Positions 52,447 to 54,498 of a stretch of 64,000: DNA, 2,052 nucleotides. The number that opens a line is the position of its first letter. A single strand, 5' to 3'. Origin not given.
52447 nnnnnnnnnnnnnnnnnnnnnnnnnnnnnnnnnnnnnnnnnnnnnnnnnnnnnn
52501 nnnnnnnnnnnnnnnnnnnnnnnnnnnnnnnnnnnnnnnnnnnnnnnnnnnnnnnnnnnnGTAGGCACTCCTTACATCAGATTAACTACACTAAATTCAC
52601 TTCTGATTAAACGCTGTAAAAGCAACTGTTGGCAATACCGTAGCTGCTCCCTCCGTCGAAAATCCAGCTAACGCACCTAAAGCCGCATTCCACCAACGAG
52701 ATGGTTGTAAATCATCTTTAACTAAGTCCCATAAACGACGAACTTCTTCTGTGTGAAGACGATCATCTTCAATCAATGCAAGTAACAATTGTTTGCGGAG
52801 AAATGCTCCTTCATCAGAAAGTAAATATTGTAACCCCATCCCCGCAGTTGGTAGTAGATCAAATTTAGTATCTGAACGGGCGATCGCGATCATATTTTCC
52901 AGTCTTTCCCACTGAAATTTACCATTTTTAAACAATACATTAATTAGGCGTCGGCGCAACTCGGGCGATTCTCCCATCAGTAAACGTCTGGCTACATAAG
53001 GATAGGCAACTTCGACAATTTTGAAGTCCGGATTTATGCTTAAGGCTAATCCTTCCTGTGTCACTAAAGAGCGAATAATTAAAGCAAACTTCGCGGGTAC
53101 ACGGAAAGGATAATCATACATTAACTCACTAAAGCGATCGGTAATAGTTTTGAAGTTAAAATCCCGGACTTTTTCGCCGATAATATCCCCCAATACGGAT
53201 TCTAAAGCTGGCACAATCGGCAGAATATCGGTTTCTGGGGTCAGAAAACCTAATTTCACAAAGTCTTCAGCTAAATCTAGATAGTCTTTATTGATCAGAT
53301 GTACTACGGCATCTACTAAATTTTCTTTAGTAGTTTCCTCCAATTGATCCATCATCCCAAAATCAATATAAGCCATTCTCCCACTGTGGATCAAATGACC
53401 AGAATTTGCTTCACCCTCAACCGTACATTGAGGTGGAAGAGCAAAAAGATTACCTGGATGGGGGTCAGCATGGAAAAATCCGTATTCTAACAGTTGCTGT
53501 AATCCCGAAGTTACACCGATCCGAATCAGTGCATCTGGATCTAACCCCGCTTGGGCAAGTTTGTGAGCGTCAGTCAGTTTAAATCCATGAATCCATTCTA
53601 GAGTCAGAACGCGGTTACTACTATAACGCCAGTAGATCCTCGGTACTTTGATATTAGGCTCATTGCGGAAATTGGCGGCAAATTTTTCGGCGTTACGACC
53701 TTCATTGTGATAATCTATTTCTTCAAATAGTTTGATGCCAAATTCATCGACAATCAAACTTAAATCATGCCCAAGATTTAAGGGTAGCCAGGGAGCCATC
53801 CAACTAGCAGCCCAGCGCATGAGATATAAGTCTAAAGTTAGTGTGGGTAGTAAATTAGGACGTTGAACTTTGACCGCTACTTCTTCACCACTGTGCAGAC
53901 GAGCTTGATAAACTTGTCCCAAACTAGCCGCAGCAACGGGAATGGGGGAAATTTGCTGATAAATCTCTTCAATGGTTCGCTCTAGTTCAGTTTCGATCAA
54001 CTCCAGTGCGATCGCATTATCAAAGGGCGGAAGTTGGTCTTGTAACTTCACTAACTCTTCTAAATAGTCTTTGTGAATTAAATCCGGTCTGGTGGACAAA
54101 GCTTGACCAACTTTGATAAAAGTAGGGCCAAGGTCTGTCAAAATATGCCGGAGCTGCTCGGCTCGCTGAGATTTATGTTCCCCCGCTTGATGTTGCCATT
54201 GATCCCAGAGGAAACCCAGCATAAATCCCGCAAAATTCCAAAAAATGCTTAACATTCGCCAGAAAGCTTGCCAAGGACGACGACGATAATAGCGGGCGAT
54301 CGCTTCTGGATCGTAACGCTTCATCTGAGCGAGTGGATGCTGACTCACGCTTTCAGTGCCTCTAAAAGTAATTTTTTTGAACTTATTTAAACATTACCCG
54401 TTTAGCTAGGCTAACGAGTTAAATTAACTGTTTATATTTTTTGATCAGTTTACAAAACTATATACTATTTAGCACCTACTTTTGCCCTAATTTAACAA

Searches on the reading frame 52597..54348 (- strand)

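Call 23: search_protein_families(library=pfam, proteins=[window:52597-54348:-], max_evalue=0.00001)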
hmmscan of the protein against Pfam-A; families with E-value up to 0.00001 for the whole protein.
window:52597-54348:- (583 aa): 1 family
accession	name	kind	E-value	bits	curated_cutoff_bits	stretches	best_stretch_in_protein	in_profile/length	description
PF03109.22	ABC1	-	2.5e-78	263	22.9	1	101-361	1-242/244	ABC1 atypical kinase-like domain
